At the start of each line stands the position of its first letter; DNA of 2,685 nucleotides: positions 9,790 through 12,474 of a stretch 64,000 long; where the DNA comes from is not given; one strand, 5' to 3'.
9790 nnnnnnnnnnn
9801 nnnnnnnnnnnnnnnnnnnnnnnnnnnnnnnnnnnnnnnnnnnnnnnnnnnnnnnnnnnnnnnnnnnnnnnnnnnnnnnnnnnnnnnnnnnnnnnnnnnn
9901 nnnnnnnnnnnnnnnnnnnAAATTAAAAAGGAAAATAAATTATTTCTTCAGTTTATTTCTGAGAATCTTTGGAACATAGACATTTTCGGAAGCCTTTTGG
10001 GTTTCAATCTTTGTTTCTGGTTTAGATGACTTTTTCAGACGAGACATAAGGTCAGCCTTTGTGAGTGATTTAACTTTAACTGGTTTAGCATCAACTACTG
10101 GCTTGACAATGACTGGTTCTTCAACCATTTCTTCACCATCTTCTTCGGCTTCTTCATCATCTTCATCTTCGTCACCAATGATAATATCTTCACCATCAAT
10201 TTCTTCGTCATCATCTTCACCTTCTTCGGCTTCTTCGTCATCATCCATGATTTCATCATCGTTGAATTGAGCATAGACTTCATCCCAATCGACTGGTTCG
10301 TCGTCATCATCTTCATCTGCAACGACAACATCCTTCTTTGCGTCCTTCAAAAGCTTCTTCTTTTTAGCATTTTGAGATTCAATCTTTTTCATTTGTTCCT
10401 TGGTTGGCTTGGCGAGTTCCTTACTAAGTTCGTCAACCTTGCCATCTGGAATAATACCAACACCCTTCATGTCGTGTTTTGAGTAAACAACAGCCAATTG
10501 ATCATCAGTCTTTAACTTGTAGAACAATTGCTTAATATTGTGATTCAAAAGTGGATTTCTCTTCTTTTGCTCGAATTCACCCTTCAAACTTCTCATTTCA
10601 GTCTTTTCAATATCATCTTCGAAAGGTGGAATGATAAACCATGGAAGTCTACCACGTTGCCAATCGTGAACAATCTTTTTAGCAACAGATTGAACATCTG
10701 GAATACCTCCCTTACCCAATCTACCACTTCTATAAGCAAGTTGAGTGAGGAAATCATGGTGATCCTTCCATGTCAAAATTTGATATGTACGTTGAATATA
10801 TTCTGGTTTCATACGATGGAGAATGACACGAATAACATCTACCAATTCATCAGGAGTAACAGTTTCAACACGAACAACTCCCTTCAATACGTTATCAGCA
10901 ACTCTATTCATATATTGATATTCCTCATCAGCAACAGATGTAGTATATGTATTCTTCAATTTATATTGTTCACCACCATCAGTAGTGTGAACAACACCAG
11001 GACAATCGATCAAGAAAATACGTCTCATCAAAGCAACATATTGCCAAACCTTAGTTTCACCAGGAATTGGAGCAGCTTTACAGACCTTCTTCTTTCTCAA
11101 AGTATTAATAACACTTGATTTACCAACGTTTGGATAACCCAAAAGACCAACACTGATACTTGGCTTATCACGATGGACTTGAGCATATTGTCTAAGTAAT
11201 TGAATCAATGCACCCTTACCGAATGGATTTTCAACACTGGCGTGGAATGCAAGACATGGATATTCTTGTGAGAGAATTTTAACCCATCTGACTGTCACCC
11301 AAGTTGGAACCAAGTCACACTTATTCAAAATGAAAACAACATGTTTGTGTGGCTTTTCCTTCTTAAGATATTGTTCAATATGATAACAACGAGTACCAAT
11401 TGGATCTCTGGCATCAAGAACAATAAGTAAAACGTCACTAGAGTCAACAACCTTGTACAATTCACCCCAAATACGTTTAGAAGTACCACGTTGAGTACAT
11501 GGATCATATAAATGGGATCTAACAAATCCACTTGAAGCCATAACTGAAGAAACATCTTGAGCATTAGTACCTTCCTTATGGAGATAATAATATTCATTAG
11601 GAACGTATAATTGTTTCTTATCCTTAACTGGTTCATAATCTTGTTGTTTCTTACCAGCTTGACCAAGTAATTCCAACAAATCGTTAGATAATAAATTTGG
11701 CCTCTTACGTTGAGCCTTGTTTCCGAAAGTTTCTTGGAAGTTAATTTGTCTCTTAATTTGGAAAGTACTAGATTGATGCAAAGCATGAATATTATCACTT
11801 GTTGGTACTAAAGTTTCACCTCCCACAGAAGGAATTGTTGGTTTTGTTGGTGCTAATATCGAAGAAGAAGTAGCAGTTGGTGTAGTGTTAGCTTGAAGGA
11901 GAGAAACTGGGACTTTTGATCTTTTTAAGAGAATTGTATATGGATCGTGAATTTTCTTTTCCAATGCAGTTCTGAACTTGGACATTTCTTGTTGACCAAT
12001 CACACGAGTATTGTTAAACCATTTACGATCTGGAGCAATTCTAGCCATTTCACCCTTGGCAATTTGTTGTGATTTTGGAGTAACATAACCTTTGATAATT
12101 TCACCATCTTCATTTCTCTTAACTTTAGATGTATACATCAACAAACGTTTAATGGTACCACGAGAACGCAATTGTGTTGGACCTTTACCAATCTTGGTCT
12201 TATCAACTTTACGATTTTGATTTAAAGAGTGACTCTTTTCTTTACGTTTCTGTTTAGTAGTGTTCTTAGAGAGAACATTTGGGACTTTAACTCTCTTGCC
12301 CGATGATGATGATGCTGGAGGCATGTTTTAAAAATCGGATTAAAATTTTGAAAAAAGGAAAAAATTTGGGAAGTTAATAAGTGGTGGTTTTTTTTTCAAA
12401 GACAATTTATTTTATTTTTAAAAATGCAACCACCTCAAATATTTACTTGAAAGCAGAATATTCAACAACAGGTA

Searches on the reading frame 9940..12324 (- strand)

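Call 13: search_protein_families(library=pfam, max_evalue=0.001, proteins=[window:9940-12324:-])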
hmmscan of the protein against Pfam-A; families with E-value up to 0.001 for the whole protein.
window:9940-12324:- (794 aa): 3 families
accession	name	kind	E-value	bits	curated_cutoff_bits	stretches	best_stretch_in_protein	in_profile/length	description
PF08153.17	NGP1NT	-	1.2e-37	129.4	27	2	63-156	1-91/131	NGP1NT (NUC091) domain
PF01926.29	MMR_HSR1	-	4e-18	66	21.9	1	392-462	2-72/113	50S ribosome-binding GTPase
PF02421.24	FeoB_N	-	0.00073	19.5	27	0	391-458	2-71/156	Ferrous iron transport protein B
